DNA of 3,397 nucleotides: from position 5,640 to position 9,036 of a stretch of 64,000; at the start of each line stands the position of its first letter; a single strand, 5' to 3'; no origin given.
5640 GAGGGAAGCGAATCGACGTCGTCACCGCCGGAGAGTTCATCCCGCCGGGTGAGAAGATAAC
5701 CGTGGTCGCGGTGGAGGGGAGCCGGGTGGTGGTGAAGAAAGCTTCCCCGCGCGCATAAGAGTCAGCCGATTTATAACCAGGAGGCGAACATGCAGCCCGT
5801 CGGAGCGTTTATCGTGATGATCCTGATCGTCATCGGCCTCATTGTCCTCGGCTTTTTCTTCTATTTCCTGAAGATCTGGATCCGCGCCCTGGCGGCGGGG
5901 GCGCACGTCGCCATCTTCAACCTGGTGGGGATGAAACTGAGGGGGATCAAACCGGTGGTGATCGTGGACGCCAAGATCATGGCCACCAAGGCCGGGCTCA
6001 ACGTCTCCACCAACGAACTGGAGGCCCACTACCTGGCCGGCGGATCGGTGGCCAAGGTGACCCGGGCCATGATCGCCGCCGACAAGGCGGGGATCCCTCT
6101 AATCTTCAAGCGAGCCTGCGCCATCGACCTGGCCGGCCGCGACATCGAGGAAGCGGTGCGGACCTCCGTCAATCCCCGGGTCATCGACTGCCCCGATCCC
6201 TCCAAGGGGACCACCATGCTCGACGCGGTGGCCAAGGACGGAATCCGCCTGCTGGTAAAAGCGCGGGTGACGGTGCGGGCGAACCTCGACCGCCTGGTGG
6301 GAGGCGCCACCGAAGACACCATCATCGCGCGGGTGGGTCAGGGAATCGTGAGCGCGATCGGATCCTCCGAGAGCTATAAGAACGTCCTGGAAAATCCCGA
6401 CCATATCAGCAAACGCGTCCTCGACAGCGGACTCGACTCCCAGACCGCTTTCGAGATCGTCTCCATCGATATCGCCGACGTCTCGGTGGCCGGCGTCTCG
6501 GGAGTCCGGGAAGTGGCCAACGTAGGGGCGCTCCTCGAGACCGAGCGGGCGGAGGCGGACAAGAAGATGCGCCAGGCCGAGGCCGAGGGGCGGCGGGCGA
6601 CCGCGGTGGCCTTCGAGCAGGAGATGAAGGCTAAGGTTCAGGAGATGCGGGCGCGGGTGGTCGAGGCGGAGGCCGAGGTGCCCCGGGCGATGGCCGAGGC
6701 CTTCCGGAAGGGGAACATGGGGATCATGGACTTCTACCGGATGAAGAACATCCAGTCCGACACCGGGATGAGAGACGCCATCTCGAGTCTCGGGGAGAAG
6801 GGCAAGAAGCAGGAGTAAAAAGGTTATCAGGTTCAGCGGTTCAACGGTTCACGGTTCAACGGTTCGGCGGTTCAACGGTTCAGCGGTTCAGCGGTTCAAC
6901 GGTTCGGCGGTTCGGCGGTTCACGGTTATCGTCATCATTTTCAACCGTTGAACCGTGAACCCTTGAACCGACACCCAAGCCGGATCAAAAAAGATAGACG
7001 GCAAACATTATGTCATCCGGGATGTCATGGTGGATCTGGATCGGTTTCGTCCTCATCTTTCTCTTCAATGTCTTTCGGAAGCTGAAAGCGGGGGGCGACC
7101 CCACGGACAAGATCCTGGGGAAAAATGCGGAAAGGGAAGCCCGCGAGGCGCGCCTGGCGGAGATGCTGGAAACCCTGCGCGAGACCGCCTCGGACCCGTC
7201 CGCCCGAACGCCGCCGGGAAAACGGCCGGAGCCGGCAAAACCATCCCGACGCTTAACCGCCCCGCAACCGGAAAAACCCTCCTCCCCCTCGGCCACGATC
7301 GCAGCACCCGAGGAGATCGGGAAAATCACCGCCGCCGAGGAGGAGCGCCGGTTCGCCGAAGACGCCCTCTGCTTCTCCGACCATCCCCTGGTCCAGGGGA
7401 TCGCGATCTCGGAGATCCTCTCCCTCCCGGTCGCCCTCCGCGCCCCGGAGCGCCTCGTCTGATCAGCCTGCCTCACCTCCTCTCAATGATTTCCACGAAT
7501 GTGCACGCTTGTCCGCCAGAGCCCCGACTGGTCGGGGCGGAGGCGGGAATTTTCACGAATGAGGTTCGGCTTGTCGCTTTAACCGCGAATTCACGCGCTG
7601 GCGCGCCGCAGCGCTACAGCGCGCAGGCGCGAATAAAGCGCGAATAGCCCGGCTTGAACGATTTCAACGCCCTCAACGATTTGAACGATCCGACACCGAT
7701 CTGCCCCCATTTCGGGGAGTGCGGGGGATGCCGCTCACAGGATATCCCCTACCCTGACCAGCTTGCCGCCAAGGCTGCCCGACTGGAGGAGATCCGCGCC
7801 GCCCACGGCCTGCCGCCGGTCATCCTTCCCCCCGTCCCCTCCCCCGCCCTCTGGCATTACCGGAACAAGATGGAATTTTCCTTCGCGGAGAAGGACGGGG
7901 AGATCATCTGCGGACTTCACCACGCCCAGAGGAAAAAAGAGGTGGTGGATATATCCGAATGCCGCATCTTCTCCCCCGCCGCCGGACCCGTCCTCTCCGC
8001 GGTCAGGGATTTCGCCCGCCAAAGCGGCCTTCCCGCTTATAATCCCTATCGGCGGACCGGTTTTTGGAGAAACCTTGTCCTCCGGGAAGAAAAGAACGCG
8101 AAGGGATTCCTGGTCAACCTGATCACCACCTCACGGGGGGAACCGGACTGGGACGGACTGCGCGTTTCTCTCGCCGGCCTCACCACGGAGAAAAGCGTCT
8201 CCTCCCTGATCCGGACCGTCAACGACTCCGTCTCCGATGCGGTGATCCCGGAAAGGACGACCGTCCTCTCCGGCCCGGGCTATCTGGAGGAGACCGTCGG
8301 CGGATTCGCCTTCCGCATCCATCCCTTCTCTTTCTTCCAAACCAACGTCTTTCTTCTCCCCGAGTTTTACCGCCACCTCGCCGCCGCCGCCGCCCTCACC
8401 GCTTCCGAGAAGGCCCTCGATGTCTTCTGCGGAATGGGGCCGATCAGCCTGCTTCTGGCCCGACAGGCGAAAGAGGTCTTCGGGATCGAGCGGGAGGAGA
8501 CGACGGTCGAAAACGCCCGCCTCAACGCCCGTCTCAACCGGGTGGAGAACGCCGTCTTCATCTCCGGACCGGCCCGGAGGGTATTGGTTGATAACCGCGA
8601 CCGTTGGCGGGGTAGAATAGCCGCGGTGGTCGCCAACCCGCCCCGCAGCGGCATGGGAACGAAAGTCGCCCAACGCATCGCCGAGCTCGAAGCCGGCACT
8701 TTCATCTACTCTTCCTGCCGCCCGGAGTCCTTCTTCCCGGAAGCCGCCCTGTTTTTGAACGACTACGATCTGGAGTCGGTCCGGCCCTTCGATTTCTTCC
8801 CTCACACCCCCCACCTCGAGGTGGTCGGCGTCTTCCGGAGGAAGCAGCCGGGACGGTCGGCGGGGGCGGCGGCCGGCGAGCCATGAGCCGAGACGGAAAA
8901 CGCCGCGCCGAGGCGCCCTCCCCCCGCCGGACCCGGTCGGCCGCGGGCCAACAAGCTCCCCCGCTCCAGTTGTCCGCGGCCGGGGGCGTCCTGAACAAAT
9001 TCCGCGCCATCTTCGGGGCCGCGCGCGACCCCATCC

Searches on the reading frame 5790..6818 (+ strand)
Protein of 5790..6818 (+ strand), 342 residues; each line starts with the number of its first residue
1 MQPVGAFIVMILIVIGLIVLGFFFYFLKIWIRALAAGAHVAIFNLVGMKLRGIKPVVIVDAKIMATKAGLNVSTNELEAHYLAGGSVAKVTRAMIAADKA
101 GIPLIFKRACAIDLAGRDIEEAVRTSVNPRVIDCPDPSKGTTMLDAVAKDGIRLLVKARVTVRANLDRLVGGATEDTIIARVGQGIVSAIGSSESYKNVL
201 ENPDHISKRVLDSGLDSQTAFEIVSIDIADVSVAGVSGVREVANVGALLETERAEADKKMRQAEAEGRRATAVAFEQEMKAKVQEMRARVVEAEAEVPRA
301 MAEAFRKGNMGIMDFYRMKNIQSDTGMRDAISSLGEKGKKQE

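Call 48: search_protein_families(library=pfam, proteins=[window:5790-6818:+], max_evalue=0.00001)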
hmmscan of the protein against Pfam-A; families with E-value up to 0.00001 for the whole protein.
window:5790-6818:+ (342 aa): 1 family
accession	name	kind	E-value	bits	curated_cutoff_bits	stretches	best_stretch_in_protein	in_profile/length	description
PF12127.13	FloA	-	1.2e-145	484.9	34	1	10-333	2-312/314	Flotillin-like protein FloA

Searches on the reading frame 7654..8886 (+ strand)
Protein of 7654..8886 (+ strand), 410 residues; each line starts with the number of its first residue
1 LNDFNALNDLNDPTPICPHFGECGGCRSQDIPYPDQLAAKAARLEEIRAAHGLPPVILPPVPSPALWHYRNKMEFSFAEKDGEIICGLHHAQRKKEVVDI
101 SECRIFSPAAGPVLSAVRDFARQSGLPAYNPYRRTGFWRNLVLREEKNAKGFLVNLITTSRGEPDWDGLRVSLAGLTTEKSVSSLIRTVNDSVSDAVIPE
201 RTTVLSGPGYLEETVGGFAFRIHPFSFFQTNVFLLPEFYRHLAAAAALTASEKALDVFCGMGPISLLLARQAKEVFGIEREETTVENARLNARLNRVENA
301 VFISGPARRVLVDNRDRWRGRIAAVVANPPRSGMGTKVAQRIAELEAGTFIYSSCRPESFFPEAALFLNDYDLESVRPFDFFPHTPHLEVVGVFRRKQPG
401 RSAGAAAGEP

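Call 48: search_protein_families(library=pfam, proteins=[window:7654-8886:+], max_evalue=0.00001)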
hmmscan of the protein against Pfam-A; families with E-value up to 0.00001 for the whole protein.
window:7654-8886:+ (410 aa): 4 families
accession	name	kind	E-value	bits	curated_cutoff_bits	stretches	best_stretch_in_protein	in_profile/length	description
PF05958.17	tRNA_U5-meth_tr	-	1e-13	51.5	23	1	221-396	173-355/357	tRNA (Uracil-5-)-methyltransferase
PF13847.12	Methyltransf_31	-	2.6e-08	34.1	27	1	250-307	3-63/145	Methyltransferase domain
PF02475.24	TRM5-TYW2_MTfase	-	1.7e-07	31.7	28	1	248-310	34-99/164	TRM5/TYW2 methyltransferase domain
PF05175.20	MTS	-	1.4e-06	28.5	23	1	250-339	31-119/170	Methyltransferase small domain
